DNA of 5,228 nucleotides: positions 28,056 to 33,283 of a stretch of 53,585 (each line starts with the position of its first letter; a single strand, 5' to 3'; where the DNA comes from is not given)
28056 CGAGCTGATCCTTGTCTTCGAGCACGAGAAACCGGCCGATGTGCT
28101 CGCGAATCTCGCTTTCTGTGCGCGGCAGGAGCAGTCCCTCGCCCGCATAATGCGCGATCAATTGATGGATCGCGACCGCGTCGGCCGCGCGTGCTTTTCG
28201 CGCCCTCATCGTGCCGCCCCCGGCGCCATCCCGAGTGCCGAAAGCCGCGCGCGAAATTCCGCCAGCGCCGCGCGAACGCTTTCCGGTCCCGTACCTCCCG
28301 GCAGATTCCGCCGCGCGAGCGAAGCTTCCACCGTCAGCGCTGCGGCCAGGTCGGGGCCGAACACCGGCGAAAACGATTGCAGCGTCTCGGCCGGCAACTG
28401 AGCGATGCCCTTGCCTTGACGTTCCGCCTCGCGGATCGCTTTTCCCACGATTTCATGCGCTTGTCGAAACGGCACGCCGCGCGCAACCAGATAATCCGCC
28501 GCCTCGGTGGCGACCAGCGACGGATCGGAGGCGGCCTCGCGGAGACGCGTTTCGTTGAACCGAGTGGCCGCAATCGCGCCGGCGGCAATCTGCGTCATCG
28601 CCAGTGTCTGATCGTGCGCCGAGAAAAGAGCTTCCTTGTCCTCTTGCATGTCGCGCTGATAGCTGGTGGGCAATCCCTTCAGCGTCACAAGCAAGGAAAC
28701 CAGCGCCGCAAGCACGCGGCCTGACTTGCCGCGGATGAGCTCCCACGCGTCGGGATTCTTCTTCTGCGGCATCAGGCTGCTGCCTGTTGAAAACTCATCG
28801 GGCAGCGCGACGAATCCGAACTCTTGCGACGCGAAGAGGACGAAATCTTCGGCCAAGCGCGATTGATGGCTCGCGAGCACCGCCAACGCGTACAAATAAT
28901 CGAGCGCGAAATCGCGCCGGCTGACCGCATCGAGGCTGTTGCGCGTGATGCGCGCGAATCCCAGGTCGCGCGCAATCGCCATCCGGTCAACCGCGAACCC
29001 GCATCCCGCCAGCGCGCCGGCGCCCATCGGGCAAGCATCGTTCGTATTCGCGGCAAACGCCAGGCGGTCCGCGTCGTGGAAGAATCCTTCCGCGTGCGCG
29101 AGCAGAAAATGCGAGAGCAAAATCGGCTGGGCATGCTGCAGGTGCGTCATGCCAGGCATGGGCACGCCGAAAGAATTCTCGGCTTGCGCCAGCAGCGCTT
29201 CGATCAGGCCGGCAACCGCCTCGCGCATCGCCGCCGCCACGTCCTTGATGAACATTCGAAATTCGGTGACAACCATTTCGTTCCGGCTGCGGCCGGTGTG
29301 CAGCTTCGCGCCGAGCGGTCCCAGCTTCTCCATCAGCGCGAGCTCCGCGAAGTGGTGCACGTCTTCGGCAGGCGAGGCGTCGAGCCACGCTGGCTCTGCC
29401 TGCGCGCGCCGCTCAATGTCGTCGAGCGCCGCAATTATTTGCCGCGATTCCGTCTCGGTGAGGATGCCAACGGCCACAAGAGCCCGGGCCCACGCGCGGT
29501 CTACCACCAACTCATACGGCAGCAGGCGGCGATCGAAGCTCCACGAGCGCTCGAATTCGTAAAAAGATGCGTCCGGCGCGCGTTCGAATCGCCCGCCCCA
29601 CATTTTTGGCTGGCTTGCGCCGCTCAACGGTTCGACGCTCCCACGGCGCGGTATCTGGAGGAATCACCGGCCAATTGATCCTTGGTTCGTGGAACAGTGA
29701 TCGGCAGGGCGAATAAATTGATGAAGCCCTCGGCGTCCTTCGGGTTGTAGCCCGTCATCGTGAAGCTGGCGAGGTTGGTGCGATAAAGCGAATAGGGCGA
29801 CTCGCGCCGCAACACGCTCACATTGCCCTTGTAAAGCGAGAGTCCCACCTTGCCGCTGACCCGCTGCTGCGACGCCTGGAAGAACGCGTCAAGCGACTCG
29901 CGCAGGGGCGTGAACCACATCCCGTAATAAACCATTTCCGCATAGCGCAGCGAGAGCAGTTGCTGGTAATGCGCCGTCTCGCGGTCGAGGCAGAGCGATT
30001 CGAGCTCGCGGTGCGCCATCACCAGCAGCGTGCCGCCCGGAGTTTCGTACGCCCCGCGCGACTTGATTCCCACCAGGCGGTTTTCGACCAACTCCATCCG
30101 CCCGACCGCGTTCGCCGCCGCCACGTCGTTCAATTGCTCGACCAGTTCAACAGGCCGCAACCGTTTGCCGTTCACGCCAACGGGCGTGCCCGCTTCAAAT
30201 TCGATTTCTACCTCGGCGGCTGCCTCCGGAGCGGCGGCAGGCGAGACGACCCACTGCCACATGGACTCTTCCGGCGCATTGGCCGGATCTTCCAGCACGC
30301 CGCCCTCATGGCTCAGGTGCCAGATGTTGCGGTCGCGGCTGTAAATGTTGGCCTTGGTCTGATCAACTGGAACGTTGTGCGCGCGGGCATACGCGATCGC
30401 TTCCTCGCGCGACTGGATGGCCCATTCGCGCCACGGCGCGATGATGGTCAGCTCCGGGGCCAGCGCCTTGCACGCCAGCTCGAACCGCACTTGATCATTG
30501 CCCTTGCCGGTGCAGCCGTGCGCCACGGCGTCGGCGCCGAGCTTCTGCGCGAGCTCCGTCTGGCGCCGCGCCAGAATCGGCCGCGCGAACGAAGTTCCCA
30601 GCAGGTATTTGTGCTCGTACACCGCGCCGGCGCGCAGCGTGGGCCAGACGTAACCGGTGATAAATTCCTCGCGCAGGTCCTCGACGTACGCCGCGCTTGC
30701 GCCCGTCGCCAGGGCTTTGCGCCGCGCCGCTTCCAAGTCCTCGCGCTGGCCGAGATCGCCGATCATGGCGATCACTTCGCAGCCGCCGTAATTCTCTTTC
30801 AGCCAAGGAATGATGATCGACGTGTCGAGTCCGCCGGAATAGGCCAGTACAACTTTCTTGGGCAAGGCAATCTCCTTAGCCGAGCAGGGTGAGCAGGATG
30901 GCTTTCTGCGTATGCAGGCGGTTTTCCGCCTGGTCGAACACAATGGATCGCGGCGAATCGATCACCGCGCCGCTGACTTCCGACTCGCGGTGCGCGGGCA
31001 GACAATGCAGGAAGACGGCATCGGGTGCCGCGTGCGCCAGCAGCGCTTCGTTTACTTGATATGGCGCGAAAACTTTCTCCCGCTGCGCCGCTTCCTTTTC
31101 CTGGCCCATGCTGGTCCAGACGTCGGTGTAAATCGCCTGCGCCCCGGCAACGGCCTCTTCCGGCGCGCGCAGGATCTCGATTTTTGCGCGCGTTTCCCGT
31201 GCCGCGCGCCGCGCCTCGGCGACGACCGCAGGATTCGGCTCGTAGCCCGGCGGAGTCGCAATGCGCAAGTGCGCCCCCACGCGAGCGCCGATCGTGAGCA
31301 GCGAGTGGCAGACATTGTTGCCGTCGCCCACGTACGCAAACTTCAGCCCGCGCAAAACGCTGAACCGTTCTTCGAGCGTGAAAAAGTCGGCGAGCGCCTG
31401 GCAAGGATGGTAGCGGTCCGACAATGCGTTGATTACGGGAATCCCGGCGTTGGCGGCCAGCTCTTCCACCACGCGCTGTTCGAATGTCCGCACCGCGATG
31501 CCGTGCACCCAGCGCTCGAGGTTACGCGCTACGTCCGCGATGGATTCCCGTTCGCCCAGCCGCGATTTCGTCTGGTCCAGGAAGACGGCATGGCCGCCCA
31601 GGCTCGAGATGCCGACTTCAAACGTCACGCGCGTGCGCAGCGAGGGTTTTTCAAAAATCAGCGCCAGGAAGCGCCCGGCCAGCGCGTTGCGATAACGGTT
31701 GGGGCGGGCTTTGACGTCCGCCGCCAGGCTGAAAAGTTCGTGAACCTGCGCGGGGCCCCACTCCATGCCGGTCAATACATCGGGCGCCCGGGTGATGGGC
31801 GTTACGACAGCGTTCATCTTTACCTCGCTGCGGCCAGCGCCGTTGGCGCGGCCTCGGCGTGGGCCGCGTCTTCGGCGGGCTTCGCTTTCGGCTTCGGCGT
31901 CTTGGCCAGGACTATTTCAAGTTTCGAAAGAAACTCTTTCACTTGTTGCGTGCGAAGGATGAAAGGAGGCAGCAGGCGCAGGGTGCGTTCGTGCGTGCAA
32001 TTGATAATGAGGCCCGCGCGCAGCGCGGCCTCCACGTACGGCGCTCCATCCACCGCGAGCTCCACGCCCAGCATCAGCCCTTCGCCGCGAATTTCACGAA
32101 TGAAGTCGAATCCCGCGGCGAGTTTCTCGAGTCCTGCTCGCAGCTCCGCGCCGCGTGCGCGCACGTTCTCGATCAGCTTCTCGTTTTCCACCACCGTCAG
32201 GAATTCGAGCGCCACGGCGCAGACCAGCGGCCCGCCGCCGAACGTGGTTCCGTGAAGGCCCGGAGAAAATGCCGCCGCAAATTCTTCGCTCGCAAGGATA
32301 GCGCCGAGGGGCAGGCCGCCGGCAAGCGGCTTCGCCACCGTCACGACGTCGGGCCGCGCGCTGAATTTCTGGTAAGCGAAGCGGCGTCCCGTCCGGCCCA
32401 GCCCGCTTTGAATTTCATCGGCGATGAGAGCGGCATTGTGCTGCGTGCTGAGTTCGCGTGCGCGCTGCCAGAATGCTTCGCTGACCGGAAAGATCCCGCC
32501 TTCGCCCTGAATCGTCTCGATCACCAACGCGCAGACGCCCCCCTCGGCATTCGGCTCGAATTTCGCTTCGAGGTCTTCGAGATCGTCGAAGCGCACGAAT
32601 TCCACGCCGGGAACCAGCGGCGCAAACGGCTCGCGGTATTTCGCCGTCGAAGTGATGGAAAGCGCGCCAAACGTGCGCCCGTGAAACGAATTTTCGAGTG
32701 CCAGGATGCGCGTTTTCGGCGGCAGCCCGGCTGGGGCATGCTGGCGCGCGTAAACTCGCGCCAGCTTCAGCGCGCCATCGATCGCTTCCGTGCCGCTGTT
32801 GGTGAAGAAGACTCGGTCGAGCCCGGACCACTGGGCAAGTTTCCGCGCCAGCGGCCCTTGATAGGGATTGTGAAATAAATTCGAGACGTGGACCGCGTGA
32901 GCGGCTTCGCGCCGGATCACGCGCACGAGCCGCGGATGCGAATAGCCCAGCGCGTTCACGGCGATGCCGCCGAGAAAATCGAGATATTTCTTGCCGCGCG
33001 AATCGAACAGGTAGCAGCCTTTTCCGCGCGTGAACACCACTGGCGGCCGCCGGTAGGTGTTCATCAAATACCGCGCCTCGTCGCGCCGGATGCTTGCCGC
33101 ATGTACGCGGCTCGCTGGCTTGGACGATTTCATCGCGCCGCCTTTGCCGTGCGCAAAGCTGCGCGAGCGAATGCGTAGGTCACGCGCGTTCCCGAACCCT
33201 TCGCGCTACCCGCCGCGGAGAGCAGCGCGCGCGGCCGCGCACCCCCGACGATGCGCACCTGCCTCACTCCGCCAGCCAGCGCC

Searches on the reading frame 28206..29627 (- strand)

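Call 25: search_protein_families(library=pfam, proteins=[window:28206-29627:-], max_evalue=0.0001)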
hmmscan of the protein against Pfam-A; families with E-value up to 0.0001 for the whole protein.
window:28206-29627:- (473 aa): 2 families
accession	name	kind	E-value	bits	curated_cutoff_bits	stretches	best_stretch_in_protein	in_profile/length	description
PF00206.25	Lyase_1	-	4.4e-59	200.9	27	1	12-306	1-311/312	Lyase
PF14698.11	ASL_C2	-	1.3e-24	86.9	27.3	1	372-437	3-68/69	Argininosuccinate lyase C-terminal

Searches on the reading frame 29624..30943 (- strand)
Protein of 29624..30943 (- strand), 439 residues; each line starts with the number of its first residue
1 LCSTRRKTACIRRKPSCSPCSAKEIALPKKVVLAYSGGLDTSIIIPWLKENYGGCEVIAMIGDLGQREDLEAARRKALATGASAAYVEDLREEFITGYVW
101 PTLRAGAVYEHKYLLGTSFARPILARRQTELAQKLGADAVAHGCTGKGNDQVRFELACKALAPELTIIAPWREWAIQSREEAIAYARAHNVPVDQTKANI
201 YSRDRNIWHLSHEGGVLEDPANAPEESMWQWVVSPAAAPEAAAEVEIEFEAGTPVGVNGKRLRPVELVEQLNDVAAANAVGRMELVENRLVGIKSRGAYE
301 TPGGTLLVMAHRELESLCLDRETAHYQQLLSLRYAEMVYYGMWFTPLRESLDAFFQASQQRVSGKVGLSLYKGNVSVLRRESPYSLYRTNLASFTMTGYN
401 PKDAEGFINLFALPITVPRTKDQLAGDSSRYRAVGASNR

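Call 25: search_protein_families(library=pfam, proteins=[window:29624-30943:-], max_evalue=0.0001)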
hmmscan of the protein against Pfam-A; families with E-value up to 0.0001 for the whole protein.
window:29624-30943:- (439 aa): 2 families
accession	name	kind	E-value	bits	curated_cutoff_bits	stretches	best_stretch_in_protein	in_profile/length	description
PF20979.2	Arginosuc_syn_C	-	1.7e-79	266.9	27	1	201-415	1-216/219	Arginosuccinate synthase C-terminal domain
PF00764.25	Arginosuc_synth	-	2.7e-64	216.5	27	1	30-192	1-162/162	Arginosuccinate synthase N-terminal HUP domain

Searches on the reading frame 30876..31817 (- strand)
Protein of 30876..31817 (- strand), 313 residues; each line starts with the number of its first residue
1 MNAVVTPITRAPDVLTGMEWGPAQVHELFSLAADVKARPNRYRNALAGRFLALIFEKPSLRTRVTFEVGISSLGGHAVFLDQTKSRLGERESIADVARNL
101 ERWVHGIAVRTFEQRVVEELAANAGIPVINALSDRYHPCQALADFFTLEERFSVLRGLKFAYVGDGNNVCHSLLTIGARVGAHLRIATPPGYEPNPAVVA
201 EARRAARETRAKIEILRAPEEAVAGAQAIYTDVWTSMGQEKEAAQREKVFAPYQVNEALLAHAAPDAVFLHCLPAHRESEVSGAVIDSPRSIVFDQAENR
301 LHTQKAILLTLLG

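Call 25: search_protein_families(library=pfam, proteins=[window:30876-31817:-], max_evalue=0.0001)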
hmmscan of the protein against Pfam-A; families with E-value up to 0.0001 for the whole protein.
window:30876-31817:- (313 aa): 2 families
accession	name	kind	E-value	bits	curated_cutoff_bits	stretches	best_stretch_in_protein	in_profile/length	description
PF00185.30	OTCace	-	2e-59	200.6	29.4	1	157-310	2-156/157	Aspartate/ornithine carbamoyltransferase, Asp/Orn binding domain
PF02729.26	OTCace_N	-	8.6e-43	146.4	29.9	1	14-150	3-148/148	Aspartate/ornithine carbamoyltransferase, carbamoyl-P binding domain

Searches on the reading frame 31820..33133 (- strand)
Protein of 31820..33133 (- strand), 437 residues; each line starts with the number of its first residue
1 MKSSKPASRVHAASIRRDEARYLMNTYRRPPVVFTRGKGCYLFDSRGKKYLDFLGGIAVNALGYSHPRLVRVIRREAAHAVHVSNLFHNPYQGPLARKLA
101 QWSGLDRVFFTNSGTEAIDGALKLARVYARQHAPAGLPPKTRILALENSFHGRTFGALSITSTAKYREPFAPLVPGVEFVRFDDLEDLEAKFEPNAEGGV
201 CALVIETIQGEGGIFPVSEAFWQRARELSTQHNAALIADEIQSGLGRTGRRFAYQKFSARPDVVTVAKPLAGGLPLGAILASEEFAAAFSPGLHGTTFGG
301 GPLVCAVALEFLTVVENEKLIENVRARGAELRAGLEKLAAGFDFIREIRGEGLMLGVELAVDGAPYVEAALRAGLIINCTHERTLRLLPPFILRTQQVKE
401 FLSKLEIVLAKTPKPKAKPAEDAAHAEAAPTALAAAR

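Call 26: search_protein_families(library=pfam, proteins=[window:31820-33133:-], max_evalue=0.0001)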
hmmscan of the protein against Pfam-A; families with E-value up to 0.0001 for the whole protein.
window:31820-33133:- (437 aa): 1 family
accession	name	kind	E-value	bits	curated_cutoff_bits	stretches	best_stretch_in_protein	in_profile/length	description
PF00202.27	Aminotran_3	-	1.9e-114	383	30.5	1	27-408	6-402/403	Aminotransferase class-III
